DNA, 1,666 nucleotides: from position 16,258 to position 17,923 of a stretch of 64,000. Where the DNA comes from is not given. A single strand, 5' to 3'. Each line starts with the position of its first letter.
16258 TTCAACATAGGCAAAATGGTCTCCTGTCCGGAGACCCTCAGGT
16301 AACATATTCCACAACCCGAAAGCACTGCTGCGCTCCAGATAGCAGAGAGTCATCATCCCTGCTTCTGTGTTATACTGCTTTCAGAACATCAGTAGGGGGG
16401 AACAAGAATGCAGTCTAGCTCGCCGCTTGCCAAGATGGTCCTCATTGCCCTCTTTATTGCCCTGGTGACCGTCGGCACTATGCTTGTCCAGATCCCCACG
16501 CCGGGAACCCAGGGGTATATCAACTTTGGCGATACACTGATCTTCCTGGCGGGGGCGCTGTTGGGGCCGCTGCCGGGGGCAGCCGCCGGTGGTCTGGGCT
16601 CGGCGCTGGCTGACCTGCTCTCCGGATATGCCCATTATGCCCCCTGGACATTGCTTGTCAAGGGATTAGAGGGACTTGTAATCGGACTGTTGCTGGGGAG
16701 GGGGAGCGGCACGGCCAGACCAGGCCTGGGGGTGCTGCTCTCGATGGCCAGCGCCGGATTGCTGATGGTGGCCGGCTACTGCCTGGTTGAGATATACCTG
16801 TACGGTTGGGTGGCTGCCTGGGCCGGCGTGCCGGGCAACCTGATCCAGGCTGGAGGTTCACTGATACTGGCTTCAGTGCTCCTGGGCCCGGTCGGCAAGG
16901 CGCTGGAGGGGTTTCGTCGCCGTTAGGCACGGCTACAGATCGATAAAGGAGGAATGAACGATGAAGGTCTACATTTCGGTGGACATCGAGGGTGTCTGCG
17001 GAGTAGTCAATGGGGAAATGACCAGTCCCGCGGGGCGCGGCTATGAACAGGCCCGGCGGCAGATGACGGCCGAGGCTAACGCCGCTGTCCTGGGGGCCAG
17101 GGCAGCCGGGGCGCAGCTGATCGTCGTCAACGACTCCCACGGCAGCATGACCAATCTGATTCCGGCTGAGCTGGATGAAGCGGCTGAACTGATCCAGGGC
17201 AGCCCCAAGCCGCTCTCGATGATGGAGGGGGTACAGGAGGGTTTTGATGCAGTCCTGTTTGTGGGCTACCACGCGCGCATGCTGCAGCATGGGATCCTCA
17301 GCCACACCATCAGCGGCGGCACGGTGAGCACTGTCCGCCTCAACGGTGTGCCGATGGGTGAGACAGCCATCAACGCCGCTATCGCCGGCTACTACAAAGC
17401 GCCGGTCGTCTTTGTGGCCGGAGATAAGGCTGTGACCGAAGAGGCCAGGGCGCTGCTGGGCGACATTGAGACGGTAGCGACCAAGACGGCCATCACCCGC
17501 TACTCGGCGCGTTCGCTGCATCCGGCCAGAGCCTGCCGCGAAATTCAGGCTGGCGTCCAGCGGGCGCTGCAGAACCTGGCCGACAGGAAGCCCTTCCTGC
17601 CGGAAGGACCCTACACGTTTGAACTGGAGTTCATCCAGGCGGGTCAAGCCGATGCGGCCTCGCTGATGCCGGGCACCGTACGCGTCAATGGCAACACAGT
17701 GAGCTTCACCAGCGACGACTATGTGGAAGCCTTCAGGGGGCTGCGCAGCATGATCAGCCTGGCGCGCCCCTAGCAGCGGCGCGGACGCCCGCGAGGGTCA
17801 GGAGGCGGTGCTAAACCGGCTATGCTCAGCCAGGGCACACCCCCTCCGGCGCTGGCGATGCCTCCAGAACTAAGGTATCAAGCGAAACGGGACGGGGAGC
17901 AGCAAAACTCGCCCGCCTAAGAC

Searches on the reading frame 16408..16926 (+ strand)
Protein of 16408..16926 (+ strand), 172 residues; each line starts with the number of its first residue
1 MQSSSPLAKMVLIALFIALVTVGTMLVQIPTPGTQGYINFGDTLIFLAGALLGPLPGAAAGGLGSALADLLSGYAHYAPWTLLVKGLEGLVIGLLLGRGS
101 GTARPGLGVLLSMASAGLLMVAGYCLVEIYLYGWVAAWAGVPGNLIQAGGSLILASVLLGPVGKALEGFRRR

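Call 12: search_protein_families(library=pfam, proteins=[window:16408-16926:+])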
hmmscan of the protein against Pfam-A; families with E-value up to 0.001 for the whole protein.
window:16408-16926:+ (172 aa): 2 families
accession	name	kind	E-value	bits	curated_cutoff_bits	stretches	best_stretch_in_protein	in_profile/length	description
PF07155.17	ECF-ribofla_trS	-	7.3e-40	137.2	26.7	1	8-160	5-168/172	ECF-type riboflavin transporter, S component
PF12822.12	ECF_trnsprt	-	7.7e-10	39.5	30.7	1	9-158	2-168/169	ECF transporter, substrate-specific component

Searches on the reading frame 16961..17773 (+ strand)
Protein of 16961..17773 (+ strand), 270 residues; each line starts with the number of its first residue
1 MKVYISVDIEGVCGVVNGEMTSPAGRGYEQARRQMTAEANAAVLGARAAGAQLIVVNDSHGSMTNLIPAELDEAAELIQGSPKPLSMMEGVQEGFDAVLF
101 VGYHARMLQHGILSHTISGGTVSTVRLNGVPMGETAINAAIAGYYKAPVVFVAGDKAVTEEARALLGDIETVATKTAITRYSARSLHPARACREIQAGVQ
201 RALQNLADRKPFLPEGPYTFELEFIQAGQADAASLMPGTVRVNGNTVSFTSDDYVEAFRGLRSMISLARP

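Call 12: search_protein_families(library=pfam, proteins=[window:16961-17773:+])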
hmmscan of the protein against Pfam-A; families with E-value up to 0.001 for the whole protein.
window:16961-17773:+ (270 aa): 1 family
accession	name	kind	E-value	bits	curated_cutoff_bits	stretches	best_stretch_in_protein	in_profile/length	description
PF04951.18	Peptidase_M55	-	1.6e-103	346.2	25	1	1-261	1-262/264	D-aminopeptidase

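Call 15: find_encoding_contigs(protein=window:16961-17773:+, flank=4000, max_places=10)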
Protein window:16961-17773:+ (270 aa): 20 contigs read that carry it; 10 places shown.
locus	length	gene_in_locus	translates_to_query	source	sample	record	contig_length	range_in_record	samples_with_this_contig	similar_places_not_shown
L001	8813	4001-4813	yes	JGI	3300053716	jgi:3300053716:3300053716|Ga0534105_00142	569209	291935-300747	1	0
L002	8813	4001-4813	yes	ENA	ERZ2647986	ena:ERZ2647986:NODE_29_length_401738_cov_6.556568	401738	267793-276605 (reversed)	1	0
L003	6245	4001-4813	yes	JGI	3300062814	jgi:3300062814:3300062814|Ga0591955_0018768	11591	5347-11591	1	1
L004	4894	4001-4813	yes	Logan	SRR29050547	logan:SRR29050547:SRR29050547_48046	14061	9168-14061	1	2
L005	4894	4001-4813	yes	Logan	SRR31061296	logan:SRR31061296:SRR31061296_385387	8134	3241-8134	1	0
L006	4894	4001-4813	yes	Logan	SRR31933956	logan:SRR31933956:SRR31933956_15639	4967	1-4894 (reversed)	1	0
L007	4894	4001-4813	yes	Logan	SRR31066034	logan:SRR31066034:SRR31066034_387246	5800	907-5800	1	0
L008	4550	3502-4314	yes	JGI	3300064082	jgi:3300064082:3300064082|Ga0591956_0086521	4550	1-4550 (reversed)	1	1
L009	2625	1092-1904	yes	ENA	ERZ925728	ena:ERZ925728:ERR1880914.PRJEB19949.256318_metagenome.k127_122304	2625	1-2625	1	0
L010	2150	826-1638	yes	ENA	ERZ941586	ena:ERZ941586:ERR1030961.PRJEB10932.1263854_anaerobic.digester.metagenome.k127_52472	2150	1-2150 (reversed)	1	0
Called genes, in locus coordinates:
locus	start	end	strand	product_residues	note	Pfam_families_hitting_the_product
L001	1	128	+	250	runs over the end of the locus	PF01026:TatD_DNase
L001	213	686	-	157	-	PF22381:Staph_reg_Sar_Rot, PF12802:MarR_2, PF01047:MarR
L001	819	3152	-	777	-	PF07833:Cu_amine_oxidN1, PF06347:SH3_4 (faint), PF08239:SH3_3, PF18348:SH3_16 (faint), PF08239:SH3_3, PF11741:AMIN (weak), PF01520:Amidase_3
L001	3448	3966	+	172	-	PF07155:ECF-ribofla_trS, PF12822:ECF_trnsprt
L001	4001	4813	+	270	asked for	PF04951:Peptidase_M55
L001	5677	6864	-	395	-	PF00155:Aminotran_1_2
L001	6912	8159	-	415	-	PF04389:Peptidase_M28, PF01546:Peptidase_M20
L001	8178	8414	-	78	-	PF05979:DUF896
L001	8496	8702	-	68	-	-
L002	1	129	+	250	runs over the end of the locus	PF01026:TatD_DNase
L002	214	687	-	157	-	PF22381:Staph_reg_Sar_Rot, PF12802:MarR_2, PF01047:MarR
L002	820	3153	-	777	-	PF07833:Cu_amine_oxidN1, PF06347:SH3_4 (faint), PF08239:SH3_3, PF18348:SH3_16 (faint), PF08239:SH3_3, PF11741:AMIN (weak), PF01520:Amidase_3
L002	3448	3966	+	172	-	PF07155:ECF-ribofla_trS, PF12822:ECF_trnsprt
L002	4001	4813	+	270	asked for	PF04951:Peptidase_M55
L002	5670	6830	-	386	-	PF00155:Aminotran_1_2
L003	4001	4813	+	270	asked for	PF04951:Peptidase_M55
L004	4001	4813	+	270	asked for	PF04951:Peptidase_M55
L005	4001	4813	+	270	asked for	PF04951:Peptidase_M55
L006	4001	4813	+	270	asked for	PF04951:Peptidase_M55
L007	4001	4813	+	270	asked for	PF04951:Peptidase_M55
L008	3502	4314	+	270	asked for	PF04951:Peptidase_M55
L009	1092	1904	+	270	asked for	PF04951:Peptidase_M55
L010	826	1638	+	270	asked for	PF04951:Peptidase_M55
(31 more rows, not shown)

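Call 25: find_homologous_proteins(query=window:16961-17773:+, max_evalue=1e-40)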
Query window:16961-17773:+ (270 aa): 3658 proteins with E <= 1e-40 among 8000 candidates; the best 120 are listed.
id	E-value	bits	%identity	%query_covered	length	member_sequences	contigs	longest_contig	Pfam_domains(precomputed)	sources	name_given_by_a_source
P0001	3.1e-134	464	78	100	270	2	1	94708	PF04951.19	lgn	-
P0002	2.9e-129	448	76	100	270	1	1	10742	PF04951.19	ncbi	-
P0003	3.0e-125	435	76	100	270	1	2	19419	PF04951.19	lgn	-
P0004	2.0e-124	432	74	100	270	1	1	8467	PF04951.19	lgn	-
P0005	5.2e-124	431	74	100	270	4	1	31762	PF04951.19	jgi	-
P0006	1.4e-123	429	74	100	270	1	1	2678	PF04951.19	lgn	-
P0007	2.2e-122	425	74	100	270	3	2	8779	PF04951.19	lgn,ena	-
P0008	5.2e-122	424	74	100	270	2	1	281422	PF04951.19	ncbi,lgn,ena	-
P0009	8.2e-122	423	72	100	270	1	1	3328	PF04951.19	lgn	-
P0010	1.3e-121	423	73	100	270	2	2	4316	PF04951.19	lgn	-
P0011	1.2e-120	420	72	100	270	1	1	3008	PF04951.19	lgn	-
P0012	3.0e-120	418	73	100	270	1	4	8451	PF04951.19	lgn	-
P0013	3.5e-120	418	72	100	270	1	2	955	PF04951.19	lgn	-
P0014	1.4e-116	406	70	100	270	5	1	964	PF04951.19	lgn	-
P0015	3.8e-116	405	71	100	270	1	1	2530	PF04951.19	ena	-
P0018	4.2e-114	398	70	100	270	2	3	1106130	PF04951.19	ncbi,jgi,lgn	ncbi:MAG: M55 family metallopeptidase [Bacillota bacterium]|jgi:D-amino peptidase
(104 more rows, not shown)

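Call 26: find_encoding_contigs(protein=P0001, flank=5000, max_places=2)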
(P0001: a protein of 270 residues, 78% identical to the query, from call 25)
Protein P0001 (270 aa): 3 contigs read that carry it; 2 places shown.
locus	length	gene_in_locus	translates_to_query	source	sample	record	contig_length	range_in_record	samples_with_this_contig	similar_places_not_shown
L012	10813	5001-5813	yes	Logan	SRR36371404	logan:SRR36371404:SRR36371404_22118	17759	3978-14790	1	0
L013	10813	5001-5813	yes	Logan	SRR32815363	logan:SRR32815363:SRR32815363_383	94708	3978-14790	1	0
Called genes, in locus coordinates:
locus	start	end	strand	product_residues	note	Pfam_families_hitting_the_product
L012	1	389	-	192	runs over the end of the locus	PF22381:Staph_reg_Sar_Rot, PF01047:MarR, PF12802:MarR_2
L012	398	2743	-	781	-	PF07833:Cu_amine_oxidN1, PF08239:SH3_3, PF06347:SH3_4 (weak), PF08239:SH3_3, PF11741:AMIN (weak), PF01520:Amidase_3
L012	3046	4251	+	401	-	PF12917:YfbR-like, PF13023:HD_3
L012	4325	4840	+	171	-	PF07155:ECF-ribofla_trS, PF12822:ECF_trnsprt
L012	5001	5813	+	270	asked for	PF04951:Peptidase_M55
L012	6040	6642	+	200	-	-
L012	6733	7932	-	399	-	PF13620:CarboxypepD_reg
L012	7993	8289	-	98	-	-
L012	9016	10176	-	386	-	PF00155:Aminotran_1_2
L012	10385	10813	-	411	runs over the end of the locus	PF04389:Peptidase_M28, PF01546:Peptidase_M20, PF07687:M20_dimer (weak)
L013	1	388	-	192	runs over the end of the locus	PF22381:Staph_reg_Sar_Rot, PF01047:MarR, PF12802:MarR_2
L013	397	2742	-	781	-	PF07833:Cu_amine_oxidN1, PF08239:SH3_3, PF06347:SH3_4, PF08239:SH3_3, PF11741:AMIN (weak), PF01520:Amidase_3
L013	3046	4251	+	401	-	PF12917:YfbR-like, PF13023:HD_3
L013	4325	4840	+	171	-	PF07155:ECF-ribofla_trS, PF12822:ECF_trnsprt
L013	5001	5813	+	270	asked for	PF04951:Peptidase_M55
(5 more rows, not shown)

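Call 27: find_encoding_contigs(protein=P0008, flank=5000, max_places=2)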
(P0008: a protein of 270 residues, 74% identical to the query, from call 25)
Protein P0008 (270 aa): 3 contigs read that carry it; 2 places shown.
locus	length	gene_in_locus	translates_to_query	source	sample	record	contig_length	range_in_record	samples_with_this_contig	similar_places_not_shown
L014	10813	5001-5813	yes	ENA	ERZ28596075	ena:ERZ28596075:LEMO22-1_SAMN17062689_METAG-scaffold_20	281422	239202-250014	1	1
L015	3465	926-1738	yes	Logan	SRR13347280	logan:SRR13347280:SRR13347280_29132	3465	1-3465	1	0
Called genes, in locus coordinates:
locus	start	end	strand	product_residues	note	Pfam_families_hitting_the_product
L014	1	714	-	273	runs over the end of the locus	PF01177:Asp_Glu_race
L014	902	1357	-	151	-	PF22381:Staph_reg_Sar_Rot, PF12802:MarR_2, PF01047:MarR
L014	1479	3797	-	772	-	PF07833:Cu_amine_oxidN1, PF06347:SH3_4 (weak), PF08239:SH3_3, PF18348:SH3_16 (faint), PF08239:SH3_3, PF01520:Amidase_3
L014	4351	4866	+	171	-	PF07155:ECF-ribofla_trS, PF07694:5TM-5TMR_LYT (weak), PF12822:ECF_trnsprt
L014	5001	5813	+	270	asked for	PF04951:Peptidase_M55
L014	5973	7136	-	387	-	PF00155:Aminotran_1_2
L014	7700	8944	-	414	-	PF04389:Peptidase_M28, PF01546:Peptidase_M20, PF07687:M20_dimer (faint)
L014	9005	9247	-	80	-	PF05979:DUF896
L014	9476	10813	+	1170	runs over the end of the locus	PF01855:POR_N, PF17147:PFOR_II, PF01558:POR, PF10371:EKR, PF12838:Fer4_7, PF13237:Fer4_10, PF13484:Fer4_16, PF22338:Pyruv_OxRed_insertion, +6 more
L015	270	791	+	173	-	PF07694:5TM-5TMR_LYT (weak), PF07155:ECF-ribofla_trS, PF12822:ECF_trnsprt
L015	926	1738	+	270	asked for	PF04951:Peptidase_M55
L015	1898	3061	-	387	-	PF00155:Aminotran_1_2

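Call 28: find_encoding_contigs(protein=P0018, flank=5000, max_places=2)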
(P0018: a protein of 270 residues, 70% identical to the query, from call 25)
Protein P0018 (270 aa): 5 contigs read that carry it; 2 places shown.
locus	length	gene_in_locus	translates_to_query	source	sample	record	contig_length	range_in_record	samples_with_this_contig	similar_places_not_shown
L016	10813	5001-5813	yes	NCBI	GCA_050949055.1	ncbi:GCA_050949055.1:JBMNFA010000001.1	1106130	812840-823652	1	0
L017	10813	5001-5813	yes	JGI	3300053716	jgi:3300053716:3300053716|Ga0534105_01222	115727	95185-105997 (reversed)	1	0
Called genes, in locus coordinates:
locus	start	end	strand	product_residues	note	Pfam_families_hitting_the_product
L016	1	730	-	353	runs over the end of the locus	PF10646:Germane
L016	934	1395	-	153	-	PF22381:Staph_reg_Sar_Rot, PF01047:MarR, PF12802:MarR_2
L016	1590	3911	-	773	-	PF07833:Cu_amine_oxidN1, PF06347:SH3_4 (weak), PF08239:SH3_3, PF11741:AMIN (faint), PF18348:SH3_16 (faint), PF06347:SH3_4 (weak), PF08239:SH3_3, PF01520:Amidase_3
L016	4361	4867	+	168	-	PF07155:ECF-ribofla_trS, PF12822:ECF_trnsprt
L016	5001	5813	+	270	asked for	PF04951:Peptidase_M55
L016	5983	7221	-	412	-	PF04389:Peptidase_M28, PF01546:Peptidase_M20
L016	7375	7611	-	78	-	PF05979:DUF896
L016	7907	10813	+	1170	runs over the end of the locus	PF01855:POR_N, PF17147:PFOR_II, PF01558:POR, PF10371:EKR, PF12838:Fer4_7, PF13237:Fer4_10, PF22338:Pyruv_OxRed_insertion, PF02775:TPP_enzyme_C, +6 more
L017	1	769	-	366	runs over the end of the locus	PF10646:Germane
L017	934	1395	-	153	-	PF22381:Staph_reg_Sar_Rot, PF01047:MarR, PF12802:MarR_2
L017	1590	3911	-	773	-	PF07833:Cu_amine_oxidN1, PF06347:SH3_4 (weak), PF08239:SH3_3, PF11741:AMIN (faint), PF18348:SH3_16 (faint), PF06347:SH3_4 (weak), PF08239:SH3_3, PF01520:Amidase_3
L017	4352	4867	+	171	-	PF07155:ECF-ribofla_trS, PF12822:ECF_trnsprt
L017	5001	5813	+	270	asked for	PF04951:Peptidase_M55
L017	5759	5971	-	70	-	-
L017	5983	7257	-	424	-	PF04389:Peptidase_M28, PF01546:Peptidase_M20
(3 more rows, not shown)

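Call 56: list_cluster_members(proteins=[window:16961-17773:+, window:18918-20105:-, window:13779-16112:-])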
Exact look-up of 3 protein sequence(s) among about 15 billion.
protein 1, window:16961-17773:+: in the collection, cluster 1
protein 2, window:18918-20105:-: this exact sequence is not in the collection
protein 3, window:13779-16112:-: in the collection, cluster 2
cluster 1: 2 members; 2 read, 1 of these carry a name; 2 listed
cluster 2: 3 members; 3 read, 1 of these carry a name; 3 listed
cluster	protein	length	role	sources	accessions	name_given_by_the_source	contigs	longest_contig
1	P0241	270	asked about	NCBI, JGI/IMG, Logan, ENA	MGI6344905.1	MAG: M55 family metallopeptidase [Bacillota bacterium] | D-amino peptidase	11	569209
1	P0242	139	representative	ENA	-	-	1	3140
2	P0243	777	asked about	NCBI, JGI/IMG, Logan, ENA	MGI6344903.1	MAG: N-acetylmuramoyl-L-alanine amidase [Bacillota bacterium] | N-acetylmuramoyl-L-alanine amidase/SH3-like domain-containing protein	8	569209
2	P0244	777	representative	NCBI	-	-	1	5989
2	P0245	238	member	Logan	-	-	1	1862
